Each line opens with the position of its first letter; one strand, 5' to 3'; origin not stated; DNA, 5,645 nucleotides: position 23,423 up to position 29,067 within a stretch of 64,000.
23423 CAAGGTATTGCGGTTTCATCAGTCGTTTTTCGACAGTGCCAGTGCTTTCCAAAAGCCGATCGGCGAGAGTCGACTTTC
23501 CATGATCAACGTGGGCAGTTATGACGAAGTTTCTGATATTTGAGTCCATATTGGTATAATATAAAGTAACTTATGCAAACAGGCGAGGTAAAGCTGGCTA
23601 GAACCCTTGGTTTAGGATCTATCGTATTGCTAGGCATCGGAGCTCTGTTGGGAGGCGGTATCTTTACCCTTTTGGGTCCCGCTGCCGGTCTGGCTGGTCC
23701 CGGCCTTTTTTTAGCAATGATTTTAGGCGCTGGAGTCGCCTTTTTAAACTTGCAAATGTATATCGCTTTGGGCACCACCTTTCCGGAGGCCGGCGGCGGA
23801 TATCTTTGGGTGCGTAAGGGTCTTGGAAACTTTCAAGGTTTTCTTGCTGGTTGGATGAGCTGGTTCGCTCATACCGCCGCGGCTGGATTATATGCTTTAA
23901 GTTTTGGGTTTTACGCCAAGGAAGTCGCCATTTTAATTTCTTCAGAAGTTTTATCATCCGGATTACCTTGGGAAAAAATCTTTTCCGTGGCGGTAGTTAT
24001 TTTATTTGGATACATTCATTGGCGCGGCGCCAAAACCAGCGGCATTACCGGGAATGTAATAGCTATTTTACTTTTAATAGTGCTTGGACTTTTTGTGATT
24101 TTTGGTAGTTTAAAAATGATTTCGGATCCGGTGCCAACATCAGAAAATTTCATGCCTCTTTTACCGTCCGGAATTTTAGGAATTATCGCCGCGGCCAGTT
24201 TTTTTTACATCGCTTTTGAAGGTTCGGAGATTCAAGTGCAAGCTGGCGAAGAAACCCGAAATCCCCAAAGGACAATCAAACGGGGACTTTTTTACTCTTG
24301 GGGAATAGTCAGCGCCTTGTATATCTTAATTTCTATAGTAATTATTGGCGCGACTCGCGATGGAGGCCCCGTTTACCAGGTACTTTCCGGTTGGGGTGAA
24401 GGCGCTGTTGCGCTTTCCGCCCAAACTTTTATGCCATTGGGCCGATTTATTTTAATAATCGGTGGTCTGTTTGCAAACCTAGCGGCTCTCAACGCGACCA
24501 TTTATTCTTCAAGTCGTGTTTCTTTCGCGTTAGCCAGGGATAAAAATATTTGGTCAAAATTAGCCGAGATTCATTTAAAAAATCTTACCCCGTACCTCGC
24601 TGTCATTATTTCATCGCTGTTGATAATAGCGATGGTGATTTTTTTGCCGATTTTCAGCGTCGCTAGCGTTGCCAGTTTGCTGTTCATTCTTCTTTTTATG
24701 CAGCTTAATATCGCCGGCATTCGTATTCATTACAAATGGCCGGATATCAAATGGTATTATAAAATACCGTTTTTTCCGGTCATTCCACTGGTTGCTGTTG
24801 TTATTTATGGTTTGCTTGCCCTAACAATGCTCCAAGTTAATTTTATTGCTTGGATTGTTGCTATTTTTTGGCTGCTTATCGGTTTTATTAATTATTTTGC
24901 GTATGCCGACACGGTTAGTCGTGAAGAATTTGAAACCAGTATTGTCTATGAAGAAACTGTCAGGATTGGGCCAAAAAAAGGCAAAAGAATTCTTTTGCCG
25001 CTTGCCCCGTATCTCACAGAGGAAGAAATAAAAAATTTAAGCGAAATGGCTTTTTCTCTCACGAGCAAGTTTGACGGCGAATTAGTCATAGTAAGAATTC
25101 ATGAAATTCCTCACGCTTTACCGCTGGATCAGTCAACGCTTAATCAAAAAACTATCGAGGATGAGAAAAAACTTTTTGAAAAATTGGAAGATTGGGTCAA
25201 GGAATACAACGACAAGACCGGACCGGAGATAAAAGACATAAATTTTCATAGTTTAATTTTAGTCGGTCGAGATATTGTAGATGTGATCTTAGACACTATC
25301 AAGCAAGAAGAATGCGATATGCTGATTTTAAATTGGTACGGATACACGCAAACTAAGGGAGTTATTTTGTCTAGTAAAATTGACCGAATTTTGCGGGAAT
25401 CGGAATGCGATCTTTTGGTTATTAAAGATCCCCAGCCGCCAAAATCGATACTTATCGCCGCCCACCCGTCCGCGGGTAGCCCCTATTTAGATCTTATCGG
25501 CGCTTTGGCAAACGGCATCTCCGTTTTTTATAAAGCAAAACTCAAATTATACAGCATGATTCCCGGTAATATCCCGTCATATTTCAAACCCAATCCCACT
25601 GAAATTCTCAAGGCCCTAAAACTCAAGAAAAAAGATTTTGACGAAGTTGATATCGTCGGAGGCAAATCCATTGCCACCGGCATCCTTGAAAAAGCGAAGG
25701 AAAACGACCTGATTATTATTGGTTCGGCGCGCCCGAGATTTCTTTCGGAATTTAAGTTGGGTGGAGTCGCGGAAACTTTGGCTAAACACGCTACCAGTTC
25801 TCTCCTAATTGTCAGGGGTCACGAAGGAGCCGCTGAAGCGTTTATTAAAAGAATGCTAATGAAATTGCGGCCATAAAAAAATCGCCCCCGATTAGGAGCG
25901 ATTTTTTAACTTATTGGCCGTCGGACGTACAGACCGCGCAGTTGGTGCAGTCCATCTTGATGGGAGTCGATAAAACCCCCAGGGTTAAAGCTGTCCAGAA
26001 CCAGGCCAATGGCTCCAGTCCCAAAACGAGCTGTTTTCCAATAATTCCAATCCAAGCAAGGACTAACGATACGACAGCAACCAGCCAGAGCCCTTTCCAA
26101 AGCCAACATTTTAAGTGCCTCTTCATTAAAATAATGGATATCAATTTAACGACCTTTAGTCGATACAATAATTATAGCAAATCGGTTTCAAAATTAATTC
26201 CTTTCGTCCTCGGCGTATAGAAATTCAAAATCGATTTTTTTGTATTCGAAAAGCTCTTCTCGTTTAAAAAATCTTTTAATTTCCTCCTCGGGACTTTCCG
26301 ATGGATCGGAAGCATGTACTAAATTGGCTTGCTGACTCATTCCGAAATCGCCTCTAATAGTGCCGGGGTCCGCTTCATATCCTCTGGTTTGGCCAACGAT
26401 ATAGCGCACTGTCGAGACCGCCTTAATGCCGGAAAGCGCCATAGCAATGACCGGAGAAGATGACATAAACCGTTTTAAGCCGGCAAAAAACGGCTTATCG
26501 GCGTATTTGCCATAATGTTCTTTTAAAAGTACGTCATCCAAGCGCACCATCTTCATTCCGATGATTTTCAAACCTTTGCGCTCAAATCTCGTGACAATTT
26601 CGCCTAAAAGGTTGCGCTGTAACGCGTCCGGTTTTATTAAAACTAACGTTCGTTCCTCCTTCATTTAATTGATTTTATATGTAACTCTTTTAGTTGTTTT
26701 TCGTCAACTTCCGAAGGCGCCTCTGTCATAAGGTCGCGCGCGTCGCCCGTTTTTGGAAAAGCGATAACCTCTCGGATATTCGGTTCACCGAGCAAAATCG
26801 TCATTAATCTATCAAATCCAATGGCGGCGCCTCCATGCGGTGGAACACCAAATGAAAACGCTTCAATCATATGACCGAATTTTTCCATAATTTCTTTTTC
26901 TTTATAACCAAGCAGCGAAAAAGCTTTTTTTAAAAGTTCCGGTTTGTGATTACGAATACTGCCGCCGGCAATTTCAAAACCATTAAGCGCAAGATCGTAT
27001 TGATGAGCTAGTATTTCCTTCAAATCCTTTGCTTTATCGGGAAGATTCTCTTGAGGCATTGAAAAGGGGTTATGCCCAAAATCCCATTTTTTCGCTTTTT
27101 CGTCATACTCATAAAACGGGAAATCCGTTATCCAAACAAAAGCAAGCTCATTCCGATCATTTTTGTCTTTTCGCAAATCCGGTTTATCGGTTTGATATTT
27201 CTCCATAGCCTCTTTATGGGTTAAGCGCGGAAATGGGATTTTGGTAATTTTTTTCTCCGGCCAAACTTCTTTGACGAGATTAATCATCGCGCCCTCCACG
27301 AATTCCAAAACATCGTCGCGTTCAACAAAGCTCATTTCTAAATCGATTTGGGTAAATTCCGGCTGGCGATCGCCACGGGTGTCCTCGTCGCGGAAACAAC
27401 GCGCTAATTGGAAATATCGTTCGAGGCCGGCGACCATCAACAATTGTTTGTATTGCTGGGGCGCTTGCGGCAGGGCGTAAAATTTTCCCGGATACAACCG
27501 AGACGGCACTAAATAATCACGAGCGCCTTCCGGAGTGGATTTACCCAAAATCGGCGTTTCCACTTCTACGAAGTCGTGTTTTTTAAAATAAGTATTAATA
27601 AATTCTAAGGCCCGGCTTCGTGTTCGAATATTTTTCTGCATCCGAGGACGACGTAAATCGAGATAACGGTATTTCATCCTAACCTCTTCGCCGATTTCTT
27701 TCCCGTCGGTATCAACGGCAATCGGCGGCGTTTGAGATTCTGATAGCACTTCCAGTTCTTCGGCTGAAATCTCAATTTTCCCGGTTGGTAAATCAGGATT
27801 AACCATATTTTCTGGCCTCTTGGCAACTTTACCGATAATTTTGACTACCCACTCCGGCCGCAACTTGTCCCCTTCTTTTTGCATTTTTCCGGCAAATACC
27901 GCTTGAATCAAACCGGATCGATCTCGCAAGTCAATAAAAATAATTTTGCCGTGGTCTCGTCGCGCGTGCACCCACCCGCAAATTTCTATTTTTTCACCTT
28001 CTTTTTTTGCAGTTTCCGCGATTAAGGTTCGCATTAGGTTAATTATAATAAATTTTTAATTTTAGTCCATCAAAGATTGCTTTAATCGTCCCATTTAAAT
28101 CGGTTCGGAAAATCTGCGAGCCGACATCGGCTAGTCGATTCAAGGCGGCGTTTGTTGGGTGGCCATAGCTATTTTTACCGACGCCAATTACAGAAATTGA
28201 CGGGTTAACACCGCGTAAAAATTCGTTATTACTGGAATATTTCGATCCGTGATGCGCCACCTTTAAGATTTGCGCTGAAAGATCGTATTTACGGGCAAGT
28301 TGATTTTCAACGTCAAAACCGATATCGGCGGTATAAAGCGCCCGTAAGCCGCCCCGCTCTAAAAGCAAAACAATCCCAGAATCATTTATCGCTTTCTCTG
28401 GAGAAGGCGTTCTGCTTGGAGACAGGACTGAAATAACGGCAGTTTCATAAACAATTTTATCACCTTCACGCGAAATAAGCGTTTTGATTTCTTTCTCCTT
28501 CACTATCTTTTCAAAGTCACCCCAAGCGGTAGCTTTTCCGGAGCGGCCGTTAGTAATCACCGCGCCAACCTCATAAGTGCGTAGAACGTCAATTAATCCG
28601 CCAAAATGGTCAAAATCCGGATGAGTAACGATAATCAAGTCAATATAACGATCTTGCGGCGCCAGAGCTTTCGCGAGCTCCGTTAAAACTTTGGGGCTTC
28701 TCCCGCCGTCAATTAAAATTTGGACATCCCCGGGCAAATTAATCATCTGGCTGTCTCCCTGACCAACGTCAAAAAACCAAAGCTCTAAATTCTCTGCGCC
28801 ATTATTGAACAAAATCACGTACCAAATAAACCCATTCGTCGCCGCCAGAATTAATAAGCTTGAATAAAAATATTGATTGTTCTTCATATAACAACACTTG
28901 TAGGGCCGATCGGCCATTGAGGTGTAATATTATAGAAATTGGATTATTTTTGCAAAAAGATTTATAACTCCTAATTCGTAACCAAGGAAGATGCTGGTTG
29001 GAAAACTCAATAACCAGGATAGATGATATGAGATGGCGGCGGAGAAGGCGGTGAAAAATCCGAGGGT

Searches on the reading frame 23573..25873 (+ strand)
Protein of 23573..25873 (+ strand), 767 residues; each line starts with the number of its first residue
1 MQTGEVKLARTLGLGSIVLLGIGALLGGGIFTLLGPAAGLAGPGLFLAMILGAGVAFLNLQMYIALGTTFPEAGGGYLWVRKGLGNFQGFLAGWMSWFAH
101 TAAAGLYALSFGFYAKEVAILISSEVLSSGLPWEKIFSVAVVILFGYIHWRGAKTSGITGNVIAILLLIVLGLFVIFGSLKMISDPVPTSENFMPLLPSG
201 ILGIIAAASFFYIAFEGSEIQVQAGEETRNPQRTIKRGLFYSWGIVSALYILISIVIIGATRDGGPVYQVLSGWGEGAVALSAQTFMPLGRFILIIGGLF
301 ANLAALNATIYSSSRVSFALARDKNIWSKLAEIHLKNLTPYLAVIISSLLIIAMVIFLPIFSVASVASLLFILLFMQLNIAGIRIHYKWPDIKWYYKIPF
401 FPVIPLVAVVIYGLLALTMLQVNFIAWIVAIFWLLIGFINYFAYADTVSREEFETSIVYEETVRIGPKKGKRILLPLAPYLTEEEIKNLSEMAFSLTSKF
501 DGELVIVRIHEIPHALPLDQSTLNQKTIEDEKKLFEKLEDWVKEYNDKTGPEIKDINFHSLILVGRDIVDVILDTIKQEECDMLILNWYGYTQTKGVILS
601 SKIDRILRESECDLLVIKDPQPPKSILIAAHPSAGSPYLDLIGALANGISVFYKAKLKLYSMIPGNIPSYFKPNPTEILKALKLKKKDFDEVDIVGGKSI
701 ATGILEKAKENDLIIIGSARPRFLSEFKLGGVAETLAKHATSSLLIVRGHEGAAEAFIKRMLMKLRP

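Call 54: search_protein_families(library=pfam, proteins=[window:23573-25873:+], max_evalue=0.0001)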
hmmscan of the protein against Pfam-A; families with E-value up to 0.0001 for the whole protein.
window:23573-25873:+ (767 aa): 4 families
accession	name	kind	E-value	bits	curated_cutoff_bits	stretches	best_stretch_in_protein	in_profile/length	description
PF13520.12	AA_permease_2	-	1.8e-33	116.5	27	1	12-433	1-420/427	Amino acid permease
PF00324.27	AA_permease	-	1.3e-26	93.8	24.6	1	17-447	2-463/470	Amino acid permease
PF00582.32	Usp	-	2.9e-22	80.2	24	2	485-618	14-141/141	Universal stress protein family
PF13906.12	AA_permease_C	-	2e-05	25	27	1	396-445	1-47/51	C-terminus of AA_permease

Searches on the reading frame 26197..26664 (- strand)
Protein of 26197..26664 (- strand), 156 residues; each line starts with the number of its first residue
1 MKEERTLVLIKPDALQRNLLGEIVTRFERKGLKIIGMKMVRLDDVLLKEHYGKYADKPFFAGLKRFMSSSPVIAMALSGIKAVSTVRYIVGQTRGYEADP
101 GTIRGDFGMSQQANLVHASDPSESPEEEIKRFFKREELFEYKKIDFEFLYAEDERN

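Call 54: search_protein_families(library=pfam, proteins=[window:26197-26664:-], max_evalue=0.0001)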
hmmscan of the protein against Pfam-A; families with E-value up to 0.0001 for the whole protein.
window:26197-26664:- (156 aa): 1 family
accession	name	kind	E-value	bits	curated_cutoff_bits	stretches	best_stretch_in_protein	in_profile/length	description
PF00334.24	NDK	-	2.2e-49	167.3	27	1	4-137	1-134/135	Nucleoside diphosphate kinase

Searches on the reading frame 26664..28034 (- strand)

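Call 54: search_protein_families(library=pfam, proteins=[window:26664-28034:-], max_evalue=0.0001)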
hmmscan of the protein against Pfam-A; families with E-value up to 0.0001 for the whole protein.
window:26664-28034:- (457 aa): 2 families
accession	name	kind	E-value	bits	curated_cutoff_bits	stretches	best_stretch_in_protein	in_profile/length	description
PF00152.25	tRNA-synt_2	-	2.6e-116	388.4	25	1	116-429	2-307/308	tRNA synthetases class II (D, K and N)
PF01336.31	tRNA_anti-codon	-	1.2e-19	70.4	27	1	17-97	2-75/75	OB-fold nucleic acid binding domain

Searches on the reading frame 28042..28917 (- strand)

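Call 59: search_protein_families(library=pfam, proteins=[window:28042-28917:-], max_evalue=0.0001)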
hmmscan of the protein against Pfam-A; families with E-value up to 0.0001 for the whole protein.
window:28042-28917:- (292 aa): 2 families
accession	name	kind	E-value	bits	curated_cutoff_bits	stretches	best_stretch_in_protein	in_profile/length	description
PF00753.33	Lactamase_B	-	1.5e-12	48.3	22.7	1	53-244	5-192/196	Metallo-beta-lactamase superfamily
PF12706.13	Lactamase_B_2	-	6.9e-06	26.2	27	1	67-202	3-147/200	Beta-lactamase superfamily domain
